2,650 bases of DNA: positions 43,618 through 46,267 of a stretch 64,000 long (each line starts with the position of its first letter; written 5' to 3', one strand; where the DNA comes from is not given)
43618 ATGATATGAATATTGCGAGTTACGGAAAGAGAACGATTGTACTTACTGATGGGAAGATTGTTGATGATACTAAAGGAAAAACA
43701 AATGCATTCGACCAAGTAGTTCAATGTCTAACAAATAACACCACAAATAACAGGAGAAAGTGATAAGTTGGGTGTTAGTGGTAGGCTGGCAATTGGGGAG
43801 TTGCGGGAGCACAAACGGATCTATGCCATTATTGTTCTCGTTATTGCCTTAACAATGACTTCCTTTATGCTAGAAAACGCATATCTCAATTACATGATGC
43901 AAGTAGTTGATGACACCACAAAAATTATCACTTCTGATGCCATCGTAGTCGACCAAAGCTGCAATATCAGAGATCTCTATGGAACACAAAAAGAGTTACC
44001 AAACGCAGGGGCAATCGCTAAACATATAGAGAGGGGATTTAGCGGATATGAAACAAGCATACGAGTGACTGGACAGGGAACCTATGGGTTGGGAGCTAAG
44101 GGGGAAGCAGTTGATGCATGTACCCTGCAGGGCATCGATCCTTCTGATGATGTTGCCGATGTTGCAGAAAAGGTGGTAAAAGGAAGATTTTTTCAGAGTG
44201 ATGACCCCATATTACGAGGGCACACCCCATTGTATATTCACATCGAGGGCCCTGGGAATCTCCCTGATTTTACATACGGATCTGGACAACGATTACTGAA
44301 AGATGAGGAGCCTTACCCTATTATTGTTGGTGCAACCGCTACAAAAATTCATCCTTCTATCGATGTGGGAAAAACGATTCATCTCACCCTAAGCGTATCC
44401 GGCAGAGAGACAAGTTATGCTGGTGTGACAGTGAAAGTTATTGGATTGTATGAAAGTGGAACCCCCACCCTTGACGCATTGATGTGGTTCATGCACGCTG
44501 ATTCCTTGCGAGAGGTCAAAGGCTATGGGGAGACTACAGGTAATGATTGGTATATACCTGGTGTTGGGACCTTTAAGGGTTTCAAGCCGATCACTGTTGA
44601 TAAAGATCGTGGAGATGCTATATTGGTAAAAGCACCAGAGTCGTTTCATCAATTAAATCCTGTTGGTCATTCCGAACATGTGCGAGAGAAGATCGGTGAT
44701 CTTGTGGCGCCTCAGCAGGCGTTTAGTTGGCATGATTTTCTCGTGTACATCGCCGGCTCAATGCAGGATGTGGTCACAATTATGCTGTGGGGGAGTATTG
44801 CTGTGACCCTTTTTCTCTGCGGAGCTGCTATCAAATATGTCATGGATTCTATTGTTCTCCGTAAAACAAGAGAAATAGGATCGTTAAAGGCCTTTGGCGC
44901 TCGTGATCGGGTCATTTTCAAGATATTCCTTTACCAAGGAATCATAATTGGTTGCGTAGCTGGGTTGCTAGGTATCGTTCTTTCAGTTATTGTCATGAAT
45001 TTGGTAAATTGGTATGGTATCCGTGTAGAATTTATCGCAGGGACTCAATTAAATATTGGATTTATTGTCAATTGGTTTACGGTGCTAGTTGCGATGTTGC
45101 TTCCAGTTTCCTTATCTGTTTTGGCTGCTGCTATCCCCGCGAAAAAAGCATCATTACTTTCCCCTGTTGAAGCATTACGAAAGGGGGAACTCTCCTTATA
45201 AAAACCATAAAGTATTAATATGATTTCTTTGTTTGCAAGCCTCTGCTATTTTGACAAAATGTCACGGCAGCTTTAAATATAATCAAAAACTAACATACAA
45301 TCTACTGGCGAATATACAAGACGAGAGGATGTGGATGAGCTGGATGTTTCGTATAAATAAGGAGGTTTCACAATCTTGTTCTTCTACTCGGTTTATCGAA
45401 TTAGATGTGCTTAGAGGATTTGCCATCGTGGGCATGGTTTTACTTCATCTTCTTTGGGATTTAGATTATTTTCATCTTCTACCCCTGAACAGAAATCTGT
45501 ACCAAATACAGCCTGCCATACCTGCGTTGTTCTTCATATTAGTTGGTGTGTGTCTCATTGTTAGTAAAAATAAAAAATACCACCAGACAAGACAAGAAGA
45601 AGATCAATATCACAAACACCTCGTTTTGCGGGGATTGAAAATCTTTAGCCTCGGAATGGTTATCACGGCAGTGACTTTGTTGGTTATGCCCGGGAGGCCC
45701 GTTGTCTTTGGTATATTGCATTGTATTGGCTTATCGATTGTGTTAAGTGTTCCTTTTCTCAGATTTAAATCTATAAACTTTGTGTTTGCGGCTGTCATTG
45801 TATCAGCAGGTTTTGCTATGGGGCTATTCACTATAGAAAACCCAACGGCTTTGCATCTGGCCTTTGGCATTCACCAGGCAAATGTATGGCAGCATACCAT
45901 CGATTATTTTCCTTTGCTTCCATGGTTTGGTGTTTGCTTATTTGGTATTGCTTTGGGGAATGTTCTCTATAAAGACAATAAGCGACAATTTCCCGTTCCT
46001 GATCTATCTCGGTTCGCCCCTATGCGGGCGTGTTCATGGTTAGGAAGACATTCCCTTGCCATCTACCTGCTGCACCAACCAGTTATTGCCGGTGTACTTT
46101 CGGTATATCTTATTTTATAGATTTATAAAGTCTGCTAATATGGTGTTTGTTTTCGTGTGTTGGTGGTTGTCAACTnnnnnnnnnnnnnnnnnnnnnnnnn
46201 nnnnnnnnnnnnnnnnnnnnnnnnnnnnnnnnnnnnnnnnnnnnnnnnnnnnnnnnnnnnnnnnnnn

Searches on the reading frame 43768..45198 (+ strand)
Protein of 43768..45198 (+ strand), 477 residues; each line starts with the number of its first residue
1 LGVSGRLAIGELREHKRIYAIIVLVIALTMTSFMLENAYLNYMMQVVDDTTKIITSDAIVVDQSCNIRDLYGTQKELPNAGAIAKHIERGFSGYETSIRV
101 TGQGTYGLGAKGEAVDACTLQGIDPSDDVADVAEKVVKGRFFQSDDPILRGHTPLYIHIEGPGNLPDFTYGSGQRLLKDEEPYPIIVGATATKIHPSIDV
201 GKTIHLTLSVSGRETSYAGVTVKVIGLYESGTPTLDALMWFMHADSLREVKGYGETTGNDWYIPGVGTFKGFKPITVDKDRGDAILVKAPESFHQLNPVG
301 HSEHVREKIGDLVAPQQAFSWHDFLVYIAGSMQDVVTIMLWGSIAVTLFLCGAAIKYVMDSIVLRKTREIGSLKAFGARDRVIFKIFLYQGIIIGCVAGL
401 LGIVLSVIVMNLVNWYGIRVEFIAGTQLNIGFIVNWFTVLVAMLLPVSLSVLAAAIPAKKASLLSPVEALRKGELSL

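Call 23: search_protein_families(library=ncbifam, proteins=[window:43768-45198:+], max_evalue=0.01)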
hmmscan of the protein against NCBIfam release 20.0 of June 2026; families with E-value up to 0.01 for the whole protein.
window:43768-45198:+ (477 aa): 8 families
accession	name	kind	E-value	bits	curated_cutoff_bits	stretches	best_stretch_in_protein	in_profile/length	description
TIGR02212.1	lolCE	equivalog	2.1e-13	50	362.45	1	362-472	291-410/411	lipoprotein-releasing ABC transporter permease subunit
NF008357.0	PRK11146.1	exception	9.4e-11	41.2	439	1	317-470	250-411/414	lipoprotein-releasing ABC transporter permease subunit LolE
TIGR03434.1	ADOP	subfamily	1.5e-10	39.9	622.3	1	304-472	643-802/803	ADOP family duplicated permease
TIGR02213.1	lolE_release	exception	1.8e-09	36.9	540.35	1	320-470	250-408/411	lipoprotein-releasing ABC transporter permease subunit LolE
NF007826.0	PRK10535.1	equivalog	5.7e-08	31.5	966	1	343-471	528-646/648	macrolide ABC transporter ATP-binding protein/permease MacB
NF008076.0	PRK10814.1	exception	4.5e-07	29.2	473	1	355-471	282-397/399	lipoprotein-releasing ABC transporter permease subunit LolC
TIGR00439.2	FtsX_Gneg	equivalog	0.00019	20.8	255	1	334-460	161-289/292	permease-like cell division protein FtsX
NF038347.1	FtsX_Gpos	exception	0.00055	19.4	225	1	325-411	160-242/296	permease-like cell division protein FtsX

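Call 24: search_protein_families(library=pfam, proteins=[window:43768-45198:+], max_evalue=0.01)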
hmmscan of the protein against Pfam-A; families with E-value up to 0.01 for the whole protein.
window:43768-45198:+ (477 aa): 1 family
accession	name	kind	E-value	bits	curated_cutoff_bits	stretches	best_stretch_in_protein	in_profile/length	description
PF02687.27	FtsX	-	2.2e-15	57.2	25.5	1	344-462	4-116/120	FtsX-like permease C-terminal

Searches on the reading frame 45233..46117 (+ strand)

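Call 23: search_protein_families(library=ncbifam, proteins=[window:45233-46117:+], max_evalue=0.01)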
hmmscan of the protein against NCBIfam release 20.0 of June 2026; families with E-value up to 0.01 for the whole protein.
window:45233-46117:+ (295 aa): 1 family
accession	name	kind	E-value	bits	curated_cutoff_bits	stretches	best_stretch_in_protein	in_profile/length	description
TIGR00776.1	RhaT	subfamily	0.0043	16.2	319.6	1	96-176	121-198/290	RhaT/GlcU family sugar-proton symporter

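Call 24: search_protein_families(library=pfam, proteins=[window:45233-46117:+], max_evalue=0.01)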
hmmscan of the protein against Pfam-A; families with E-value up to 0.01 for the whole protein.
window:45233-46117:+ (295 aa): 2 families
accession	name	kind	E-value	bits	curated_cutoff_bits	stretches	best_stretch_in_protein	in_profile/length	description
PF07786.18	HGSNAT_cat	-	7.3e-61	206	22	1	53-283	1-222/222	Heparan-alpha-glucosaminide N-acetyltransferase, catalytic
PF01757.29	Acyl_transf_3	-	3.2e-11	43.3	31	2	55-151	2-96/326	Acyltransferase domain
